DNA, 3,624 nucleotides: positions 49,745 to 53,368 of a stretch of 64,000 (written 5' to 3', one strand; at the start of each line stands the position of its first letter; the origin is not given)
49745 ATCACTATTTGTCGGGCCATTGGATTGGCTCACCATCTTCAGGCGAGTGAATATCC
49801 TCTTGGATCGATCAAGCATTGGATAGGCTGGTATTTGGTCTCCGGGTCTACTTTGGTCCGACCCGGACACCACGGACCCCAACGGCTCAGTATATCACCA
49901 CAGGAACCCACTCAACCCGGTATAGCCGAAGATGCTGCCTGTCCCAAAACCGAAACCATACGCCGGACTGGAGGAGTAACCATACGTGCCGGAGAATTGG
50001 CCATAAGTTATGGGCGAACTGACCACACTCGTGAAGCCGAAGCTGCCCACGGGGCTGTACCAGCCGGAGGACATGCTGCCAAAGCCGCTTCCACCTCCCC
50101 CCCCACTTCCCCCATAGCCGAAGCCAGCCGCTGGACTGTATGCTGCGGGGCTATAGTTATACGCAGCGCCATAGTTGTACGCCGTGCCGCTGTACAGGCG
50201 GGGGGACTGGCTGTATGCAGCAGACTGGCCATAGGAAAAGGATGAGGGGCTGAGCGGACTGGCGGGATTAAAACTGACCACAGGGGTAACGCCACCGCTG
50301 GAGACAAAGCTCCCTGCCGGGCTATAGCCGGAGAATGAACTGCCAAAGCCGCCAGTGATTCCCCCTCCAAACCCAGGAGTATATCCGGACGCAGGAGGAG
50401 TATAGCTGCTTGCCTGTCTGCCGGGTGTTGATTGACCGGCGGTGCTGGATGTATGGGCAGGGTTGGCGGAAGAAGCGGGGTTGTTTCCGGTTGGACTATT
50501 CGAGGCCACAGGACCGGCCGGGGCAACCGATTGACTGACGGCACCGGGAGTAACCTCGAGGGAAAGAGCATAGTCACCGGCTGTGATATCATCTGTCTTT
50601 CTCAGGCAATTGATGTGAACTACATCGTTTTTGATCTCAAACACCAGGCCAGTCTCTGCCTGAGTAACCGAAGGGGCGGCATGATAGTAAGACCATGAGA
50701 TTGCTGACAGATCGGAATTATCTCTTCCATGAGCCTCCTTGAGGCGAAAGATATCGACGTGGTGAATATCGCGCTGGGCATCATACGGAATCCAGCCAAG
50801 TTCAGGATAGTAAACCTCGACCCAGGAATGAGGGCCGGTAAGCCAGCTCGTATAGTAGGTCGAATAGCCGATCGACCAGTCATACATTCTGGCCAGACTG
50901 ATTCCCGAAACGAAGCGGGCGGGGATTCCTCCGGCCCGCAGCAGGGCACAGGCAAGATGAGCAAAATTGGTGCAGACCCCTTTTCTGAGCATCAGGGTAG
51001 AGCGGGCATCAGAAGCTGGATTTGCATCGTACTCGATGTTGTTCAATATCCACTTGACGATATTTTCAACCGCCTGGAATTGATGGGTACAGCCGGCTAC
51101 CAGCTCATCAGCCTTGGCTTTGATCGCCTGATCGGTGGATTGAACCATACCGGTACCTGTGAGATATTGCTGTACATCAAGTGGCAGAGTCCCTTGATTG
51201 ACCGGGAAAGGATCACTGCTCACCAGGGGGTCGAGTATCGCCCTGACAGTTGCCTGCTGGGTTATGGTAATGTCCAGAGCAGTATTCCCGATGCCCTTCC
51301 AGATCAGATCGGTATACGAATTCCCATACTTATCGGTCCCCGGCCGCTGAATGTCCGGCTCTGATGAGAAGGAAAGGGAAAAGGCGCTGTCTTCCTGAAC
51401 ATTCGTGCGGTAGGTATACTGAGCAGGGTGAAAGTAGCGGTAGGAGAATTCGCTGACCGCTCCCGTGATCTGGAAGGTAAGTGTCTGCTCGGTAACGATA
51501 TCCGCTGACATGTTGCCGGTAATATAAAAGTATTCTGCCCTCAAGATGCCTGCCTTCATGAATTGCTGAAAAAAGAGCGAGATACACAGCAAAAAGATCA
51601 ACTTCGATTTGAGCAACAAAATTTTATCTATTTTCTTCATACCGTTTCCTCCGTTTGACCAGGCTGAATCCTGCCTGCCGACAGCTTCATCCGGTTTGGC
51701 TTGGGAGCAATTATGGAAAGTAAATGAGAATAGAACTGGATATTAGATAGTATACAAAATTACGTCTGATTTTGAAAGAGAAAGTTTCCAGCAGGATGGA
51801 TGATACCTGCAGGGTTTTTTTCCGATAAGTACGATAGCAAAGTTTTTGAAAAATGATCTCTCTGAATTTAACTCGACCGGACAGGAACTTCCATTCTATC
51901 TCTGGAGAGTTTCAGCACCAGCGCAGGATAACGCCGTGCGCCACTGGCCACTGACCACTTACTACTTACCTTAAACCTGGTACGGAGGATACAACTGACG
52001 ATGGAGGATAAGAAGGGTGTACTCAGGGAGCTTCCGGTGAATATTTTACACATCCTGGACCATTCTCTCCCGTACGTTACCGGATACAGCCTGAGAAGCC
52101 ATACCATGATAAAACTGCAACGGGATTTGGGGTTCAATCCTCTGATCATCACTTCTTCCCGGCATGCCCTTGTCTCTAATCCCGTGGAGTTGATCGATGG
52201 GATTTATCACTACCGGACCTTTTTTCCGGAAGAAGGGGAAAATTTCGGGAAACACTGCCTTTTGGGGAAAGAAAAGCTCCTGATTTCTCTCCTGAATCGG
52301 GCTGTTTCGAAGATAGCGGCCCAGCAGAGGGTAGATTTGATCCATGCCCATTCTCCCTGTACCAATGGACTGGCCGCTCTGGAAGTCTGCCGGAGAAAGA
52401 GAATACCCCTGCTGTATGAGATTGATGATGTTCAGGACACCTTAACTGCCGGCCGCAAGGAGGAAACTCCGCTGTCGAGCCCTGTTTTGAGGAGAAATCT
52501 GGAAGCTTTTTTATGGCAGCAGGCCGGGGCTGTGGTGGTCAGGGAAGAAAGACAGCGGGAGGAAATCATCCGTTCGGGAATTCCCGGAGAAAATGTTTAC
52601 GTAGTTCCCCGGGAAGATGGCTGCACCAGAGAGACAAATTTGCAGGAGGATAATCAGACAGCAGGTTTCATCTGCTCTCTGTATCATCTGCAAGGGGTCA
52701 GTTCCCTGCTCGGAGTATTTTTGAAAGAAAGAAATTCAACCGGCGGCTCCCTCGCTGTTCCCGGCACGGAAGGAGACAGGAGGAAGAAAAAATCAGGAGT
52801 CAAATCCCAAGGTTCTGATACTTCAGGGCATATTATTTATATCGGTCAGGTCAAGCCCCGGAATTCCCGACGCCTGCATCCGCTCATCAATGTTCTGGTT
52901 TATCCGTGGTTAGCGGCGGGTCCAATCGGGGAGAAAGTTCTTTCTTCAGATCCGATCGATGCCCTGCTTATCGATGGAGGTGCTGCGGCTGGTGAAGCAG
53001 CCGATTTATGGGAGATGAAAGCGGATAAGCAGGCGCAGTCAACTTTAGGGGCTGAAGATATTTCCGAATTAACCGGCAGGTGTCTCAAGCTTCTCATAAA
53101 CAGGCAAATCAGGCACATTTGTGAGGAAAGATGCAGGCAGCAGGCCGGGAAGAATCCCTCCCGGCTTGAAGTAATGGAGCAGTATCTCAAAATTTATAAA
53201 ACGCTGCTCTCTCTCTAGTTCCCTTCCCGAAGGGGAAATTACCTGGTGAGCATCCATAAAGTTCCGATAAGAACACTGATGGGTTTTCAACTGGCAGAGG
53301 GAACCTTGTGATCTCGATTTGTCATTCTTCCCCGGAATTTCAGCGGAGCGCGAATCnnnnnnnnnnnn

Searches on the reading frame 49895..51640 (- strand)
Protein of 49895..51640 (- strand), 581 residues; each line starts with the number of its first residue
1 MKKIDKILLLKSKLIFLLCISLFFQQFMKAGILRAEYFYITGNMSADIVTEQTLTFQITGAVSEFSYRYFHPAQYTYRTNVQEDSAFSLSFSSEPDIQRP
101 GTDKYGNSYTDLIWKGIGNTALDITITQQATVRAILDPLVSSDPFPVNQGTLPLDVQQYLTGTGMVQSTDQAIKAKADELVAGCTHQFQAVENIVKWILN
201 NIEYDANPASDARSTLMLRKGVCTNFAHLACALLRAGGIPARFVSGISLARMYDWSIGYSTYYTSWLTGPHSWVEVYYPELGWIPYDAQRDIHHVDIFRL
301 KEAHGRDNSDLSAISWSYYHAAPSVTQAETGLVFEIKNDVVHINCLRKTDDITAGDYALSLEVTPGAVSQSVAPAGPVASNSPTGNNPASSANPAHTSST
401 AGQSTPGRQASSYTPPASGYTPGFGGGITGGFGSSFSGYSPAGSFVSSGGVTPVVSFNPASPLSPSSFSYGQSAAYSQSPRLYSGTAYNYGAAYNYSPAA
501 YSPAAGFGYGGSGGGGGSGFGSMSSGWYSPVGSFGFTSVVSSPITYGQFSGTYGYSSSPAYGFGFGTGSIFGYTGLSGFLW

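Call 8: search_protein_families(library=pfam, proteins=[window:49895-51640:-], max_evalue=0.001)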
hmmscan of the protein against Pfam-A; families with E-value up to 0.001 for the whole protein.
window:49895-51640:- (581 aa): 2 families
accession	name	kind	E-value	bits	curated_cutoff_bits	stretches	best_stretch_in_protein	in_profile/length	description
PF01841.26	Transglut_core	-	3.2e-24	85.7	23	1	175-288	2-108/108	Transglutaminase-like superfamily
PF04473.18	DUF553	-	1.3e-06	28.3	20.5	1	185-243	13-84/140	Transglutaminase-like domain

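Call 35: search_protein_families(library=ncbifam, proteins=[window:49895-51640:-], max_evalue=0.001)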
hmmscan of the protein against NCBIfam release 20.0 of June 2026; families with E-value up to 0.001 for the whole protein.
window:49895-51640:- (581 aa): 0 families

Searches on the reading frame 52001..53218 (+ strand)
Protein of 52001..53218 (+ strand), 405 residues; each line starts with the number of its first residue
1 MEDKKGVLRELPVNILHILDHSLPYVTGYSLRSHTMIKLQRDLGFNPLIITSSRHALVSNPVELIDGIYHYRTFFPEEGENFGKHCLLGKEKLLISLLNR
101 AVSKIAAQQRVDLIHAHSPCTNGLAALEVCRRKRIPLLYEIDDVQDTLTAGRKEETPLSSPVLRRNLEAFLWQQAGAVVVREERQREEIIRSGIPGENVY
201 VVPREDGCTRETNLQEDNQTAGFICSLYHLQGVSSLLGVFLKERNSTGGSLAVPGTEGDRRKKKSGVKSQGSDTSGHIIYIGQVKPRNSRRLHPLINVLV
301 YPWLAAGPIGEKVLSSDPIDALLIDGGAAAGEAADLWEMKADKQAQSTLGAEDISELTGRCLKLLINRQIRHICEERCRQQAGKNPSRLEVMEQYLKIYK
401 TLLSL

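Call 8: search_protein_families(library=pfam, proteins=[window:52001-53218:+], max_evalue=0.001)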
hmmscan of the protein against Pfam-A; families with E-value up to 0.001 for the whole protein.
window:52001-53218:+ (405 aa): 2 families
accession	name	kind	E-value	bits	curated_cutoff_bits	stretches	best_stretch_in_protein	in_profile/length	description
PF13579.12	Glyco_trans_4_4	-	3.3e-12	47.5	29.7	1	100-203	65-156/158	Glycosyl transferase 4-like domain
PF13439.12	Glyco_transf_4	-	5.6e-11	43.2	28.5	1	77-204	38-164/170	Glycosyltransferase Family 4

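Call 35: search_protein_families(library=ncbifam, proteins=[window:52001-53218:+], max_evalue=0.001)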
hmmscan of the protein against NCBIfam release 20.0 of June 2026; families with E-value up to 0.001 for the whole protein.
window:52001-53218:+ (405 aa): 1 family
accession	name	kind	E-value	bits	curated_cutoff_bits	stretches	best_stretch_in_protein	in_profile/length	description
TIGR04063.1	stp3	hypoth_equivalog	4.2e-45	154.3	442.05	1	15-403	2-396/397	TIGR04063 family PEP-CTERM/XrtA system glycosyltransferase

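Call 58: search_solved_structures(query=window:52001-53215:+, max_evalue=1, show_alignments=2)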
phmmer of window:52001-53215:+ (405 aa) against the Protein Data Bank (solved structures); distinct sequences matched with E-value up to 1: 0.
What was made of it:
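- Tried and rejected: A PDB sequence search with GT* gave nothing at E <= 1 (call 58).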
